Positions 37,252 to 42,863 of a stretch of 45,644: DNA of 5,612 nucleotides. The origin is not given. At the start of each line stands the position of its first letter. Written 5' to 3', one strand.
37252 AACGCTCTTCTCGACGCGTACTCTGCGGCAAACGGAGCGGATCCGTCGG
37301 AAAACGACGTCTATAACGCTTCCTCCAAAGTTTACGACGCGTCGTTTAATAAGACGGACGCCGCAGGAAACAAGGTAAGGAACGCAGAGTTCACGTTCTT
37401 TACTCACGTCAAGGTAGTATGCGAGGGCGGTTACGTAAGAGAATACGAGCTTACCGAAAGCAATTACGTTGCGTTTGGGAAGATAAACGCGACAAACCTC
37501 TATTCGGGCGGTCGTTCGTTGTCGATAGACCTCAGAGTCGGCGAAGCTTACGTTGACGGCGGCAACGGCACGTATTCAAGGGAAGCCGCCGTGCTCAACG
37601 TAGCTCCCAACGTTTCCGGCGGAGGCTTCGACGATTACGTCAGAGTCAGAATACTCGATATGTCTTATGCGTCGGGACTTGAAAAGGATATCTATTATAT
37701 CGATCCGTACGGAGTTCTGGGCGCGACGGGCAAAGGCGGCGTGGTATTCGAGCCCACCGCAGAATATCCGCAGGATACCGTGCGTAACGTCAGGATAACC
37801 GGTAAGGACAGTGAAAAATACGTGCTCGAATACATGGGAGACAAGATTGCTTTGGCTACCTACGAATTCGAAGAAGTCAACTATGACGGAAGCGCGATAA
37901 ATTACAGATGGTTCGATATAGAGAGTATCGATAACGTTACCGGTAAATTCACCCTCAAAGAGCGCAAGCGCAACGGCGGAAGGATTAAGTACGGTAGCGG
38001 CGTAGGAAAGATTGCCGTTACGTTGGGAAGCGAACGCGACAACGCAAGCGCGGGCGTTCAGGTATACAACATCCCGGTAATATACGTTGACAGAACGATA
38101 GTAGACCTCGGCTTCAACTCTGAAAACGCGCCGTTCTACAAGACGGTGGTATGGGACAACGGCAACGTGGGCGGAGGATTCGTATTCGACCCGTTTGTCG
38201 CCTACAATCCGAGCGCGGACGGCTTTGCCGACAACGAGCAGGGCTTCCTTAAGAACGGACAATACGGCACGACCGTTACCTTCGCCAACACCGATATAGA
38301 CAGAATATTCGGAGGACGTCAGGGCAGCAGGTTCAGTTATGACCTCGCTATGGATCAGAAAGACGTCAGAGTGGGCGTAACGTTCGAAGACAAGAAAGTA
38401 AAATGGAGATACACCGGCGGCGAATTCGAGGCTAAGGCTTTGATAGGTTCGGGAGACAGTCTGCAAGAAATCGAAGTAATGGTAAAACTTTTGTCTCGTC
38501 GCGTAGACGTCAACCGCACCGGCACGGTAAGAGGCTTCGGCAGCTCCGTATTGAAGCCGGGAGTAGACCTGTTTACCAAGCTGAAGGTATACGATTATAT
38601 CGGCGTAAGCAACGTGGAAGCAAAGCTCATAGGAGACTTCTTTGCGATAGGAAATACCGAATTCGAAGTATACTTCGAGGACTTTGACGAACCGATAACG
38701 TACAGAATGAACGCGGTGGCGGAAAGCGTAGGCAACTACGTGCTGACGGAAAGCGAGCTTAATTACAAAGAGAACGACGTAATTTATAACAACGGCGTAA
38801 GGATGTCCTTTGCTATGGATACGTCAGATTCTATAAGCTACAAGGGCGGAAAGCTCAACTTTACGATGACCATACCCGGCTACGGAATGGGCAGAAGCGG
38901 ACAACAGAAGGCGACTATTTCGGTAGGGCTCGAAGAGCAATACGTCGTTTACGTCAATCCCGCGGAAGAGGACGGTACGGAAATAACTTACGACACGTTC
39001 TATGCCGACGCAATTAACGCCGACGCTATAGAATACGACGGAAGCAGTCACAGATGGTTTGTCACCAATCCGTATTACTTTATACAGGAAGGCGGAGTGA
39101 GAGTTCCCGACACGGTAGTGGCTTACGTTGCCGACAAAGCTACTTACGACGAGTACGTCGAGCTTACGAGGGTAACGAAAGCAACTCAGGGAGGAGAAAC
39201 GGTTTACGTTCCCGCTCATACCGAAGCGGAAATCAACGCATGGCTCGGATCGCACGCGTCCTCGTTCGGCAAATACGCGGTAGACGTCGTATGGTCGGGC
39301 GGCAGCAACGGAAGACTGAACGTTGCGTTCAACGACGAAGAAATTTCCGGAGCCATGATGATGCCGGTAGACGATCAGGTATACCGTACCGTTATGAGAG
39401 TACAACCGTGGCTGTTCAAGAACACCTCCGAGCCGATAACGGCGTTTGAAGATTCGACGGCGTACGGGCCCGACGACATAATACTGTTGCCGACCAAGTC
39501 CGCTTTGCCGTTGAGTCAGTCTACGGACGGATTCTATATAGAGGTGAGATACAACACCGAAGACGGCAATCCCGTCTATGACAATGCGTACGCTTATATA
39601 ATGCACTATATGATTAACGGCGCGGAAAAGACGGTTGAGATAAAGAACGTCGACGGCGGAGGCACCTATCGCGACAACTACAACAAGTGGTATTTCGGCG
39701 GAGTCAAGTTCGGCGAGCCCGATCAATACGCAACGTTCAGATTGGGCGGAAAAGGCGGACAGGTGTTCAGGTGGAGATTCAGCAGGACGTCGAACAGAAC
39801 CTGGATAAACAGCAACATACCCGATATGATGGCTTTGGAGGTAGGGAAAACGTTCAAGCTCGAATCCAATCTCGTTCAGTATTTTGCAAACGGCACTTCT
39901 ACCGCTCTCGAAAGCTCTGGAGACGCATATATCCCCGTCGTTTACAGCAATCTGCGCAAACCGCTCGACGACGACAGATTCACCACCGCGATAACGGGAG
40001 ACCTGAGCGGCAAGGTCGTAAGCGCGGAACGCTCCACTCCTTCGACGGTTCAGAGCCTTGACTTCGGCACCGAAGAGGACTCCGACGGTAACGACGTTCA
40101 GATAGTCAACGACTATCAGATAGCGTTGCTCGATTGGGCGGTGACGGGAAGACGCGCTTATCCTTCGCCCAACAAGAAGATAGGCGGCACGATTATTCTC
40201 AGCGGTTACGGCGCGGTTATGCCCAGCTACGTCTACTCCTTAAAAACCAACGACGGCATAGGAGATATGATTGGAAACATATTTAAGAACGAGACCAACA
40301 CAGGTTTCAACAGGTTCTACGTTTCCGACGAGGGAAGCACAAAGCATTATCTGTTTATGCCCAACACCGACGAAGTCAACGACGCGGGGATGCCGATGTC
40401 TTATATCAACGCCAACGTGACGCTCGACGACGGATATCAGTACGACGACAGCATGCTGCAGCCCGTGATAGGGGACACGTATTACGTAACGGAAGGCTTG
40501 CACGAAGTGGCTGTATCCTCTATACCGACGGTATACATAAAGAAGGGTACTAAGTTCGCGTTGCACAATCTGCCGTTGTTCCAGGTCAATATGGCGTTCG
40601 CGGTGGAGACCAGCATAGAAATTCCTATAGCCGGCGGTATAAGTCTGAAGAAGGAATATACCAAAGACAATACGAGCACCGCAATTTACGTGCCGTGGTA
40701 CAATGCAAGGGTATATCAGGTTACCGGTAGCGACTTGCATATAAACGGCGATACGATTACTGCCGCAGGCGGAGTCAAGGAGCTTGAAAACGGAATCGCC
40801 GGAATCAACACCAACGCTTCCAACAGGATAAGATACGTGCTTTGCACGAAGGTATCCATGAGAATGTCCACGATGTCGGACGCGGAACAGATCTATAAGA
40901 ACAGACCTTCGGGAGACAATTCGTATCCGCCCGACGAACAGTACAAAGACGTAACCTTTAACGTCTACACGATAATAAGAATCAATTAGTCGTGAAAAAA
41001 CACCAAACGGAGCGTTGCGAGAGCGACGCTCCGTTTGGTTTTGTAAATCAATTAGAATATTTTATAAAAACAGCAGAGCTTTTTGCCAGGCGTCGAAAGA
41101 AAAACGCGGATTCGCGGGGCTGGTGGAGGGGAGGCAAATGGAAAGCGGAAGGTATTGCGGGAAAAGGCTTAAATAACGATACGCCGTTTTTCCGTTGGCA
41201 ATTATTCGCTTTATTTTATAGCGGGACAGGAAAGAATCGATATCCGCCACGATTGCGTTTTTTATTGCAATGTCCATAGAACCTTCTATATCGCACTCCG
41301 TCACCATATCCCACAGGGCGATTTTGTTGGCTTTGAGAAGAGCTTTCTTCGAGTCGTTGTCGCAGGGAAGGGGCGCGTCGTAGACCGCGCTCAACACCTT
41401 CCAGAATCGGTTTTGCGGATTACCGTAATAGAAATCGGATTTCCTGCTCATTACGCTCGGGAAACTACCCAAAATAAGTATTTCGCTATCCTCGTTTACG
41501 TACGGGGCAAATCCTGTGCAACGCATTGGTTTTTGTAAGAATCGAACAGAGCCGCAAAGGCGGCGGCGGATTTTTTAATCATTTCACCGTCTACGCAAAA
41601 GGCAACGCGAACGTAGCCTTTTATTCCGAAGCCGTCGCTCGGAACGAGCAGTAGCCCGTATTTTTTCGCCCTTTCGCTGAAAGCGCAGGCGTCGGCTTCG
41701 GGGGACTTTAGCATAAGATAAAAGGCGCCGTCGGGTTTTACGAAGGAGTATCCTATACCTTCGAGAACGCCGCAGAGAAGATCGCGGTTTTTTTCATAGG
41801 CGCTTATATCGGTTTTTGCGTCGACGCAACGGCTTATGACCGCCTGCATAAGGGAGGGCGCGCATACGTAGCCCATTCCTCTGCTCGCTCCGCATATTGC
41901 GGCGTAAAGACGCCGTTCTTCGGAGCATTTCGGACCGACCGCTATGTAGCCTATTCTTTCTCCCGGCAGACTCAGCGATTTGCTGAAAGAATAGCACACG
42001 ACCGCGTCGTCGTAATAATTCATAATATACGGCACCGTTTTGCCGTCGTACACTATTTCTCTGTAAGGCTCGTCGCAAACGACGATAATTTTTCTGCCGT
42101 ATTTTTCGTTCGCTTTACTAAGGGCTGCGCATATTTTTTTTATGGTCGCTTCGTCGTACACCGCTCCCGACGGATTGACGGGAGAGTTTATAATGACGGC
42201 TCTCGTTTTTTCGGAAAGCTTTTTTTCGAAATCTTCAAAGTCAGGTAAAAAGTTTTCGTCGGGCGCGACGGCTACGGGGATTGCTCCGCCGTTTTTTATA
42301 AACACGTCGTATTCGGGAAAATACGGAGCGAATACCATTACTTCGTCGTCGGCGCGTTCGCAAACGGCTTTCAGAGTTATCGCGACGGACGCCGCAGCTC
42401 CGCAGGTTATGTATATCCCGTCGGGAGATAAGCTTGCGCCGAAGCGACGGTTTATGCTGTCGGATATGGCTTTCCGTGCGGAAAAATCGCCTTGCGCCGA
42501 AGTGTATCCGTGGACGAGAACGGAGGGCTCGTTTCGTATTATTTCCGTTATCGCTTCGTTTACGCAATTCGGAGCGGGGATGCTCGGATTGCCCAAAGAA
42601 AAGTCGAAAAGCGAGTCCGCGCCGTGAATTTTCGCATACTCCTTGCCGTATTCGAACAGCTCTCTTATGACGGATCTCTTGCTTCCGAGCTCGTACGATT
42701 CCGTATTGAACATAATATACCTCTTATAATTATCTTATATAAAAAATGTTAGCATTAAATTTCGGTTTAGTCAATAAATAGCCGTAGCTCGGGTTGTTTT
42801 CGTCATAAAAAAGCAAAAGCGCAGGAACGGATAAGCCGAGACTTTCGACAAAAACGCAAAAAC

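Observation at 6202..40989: One 34.8-kb gene encoding an 11,595-aa predicted lipoprotein with almost no recognisable domains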

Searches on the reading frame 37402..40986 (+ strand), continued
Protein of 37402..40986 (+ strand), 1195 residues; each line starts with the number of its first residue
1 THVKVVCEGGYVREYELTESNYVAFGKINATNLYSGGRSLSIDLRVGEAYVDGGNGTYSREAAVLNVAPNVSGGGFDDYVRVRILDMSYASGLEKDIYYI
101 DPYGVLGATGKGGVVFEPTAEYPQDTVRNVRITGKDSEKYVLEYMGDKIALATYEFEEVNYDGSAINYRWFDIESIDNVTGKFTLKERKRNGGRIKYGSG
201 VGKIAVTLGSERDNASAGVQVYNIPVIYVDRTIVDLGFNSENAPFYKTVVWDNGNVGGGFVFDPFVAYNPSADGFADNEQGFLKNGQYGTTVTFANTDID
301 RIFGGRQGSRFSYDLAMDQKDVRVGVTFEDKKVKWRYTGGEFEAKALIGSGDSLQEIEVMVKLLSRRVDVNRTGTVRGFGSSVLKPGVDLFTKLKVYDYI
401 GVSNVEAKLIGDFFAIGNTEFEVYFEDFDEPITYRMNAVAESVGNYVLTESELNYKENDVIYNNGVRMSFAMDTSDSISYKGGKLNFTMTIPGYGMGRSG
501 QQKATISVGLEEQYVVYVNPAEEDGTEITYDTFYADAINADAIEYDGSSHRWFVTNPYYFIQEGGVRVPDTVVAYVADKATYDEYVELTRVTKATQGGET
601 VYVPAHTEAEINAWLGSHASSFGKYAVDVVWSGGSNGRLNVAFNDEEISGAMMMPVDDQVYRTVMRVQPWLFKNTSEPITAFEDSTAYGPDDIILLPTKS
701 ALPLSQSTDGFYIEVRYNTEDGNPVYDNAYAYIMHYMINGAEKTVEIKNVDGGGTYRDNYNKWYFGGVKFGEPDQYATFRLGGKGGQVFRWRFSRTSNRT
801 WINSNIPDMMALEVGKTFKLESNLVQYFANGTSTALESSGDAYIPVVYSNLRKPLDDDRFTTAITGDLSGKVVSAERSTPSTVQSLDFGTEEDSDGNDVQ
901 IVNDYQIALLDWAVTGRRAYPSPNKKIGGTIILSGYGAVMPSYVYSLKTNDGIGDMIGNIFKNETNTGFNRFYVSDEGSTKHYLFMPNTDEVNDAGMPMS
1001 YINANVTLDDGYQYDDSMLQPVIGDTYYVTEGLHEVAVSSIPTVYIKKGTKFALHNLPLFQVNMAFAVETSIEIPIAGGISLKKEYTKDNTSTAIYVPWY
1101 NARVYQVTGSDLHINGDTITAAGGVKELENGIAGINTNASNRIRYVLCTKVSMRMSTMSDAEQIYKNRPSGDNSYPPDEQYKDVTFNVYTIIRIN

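Call 103: fold_search(model_id=the predicted structure, library=viral)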
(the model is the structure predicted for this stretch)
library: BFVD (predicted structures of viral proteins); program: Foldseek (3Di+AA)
matches with E <= 10: 338; with E <= 0.001: 22
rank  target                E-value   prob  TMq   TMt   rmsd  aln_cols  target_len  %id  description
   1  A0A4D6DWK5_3          1.1e-07  0.80  0.08  0.08  43.8      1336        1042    8  Uncharacterized protein [Edwardsiella phage pEt-SU]
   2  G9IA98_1              3.2e-07  0.90  0.10  0.12  29.1      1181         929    9  (no name in the UniProt tables at hand)
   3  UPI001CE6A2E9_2       3.6e-07  0.54  0.08  0.08  34.2      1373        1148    8  (no name look-up for this kind of identifier)
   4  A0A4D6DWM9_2          6.0e-07  0.54  0.07  0.07  52.6      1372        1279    9  Uncharacterized protein [Edwardsiella phage pEt-SU]
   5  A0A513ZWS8            1.4e-06  0.82  0.08  0.12  61.6       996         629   10  Major tail protein [Salmonella phage SE13]
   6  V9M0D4                1.5e-06  0.35  0.06  0.06  48.4      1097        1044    9  Big-1 domain-containing protein [Vibrio phage VP4B]
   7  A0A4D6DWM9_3          2.3e-06  0.47  0.07  0.07  45.1      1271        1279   11  Uncharacterized protein [Edwardsiella phage pEt-SU]
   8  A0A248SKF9            5.6e-06  0.54  0.07  0.08  40.3      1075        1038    8  (no name in the UniProt tables at hand)
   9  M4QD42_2              1.8e-05  0.28  0.08  0.09  60.1      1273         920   10  Immunoglobulin domain-containing protein [Prochlorococcus phage MED4-213]
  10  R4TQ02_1              6.1e-05  0.18  0.06  0.06  31.8       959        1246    9  (no name in the UniProt tables at hand)
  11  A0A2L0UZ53            1.2e-04  0.20  0.07  0.08  60.7      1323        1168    8  Putative internalin [Agrobacterium phage Atu_ph07]
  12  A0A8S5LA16            2.0e-04  0.35  0.07  0.12  32.9       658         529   10  Binding domain, N-terminal [Myoviridae sp. ctPuP5]
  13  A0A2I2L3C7            2.5e-04  0.13  0.05  0.07  36.6       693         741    9  Immunoglobulin-like fold protein [Orpheovirus IHUMI-LCC2]
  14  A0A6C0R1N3            2.6e-04  0.15  0.07  0.09  37.1      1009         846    9  PKD/Chitinase domain-containing protein [Alteromonas phage vB_AmeM_PT11-V22]
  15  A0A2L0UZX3            3.2e-04  0.15  0.07  0.06  39.3      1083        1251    8  Extracellular serine proteinase [Agrobacterium phage Atu_ph07]
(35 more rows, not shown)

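Call 105: find_encoding_contigs(protein=P0010, flank=10000, max_places=2)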
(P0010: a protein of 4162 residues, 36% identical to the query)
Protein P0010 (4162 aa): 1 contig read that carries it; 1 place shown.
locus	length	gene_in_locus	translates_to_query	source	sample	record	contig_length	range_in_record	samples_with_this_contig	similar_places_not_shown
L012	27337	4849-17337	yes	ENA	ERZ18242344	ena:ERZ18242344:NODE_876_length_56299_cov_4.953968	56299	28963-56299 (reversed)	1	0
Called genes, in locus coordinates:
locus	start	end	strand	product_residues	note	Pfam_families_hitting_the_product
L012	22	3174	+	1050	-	-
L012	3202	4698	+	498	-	-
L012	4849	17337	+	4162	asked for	-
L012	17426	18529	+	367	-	PF01594:AI-2E_transport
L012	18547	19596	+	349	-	PF00155:Aminotran_1_2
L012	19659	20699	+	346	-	-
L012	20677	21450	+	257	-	PF00702:Hydrolase (faint), PF13344:Hydrolase_6, PF13419:HAD_2 (faint), PF13242:Hydrolase_like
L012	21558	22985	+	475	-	-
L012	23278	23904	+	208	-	-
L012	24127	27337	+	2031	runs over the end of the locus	-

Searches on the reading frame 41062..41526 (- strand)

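Call 9: search_protein_families(library=pfam, max_evalue=0.01, proteins=[window:41062-41526:-])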
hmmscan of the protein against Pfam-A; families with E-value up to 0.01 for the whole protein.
window:41062-41526:- (154 aa): 1 family
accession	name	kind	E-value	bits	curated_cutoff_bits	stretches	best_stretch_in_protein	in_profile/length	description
PF03167.25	UDG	-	4.9e-09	36.8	24.3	1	8-139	2-122/141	Uracil DNA glycosylase superfamily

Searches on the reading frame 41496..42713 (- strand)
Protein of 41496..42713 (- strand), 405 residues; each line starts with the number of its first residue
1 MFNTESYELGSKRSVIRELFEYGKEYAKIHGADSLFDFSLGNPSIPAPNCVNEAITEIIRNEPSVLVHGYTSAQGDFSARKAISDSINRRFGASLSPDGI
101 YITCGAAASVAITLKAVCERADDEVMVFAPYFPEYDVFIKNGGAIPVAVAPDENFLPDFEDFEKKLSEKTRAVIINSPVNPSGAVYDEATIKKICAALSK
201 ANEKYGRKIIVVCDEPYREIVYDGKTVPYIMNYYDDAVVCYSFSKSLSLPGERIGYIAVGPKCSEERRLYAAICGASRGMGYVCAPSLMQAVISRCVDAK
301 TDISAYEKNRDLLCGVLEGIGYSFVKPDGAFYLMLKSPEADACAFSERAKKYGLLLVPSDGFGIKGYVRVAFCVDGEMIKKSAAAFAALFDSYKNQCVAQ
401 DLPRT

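Call 9: search_protein_families(library=pfam, max_evalue=0.01, proteins=[window:41496-42713:-])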
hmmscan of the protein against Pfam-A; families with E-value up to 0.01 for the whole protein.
window:41496-42713:- (405 aa): 3 families
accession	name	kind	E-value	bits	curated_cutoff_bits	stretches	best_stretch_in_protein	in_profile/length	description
PF00155.27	Aminotran_1_2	-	1.1e-43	150.3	19.7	1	36-385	4-360/361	Aminotransferase class I and II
PF01041.23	DegT_DnrJ_EryC1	-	0.00049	19.9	19.8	1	104-197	46-137/360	DegT/DnrJ/EryC1/StrS aminotransferase family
PF01053.26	Cys_Met_Meta_PP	-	0.00084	18.4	27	1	99-196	70-164/381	Cys/Met metabolism PLP-dependent enzyme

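Call 22: find_encoding_contigs(protein=window:41496-42713:-, flank=10000, max_places=6)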
Protein window:41496-42713:- (405 aa): 1 contig read that carries it; 1 place shown.
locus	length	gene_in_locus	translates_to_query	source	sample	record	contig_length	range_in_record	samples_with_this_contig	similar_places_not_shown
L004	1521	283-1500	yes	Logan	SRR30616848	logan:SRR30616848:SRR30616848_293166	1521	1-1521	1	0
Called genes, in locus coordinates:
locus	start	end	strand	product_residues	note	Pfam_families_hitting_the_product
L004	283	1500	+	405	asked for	PF00155:Aminotran_1_2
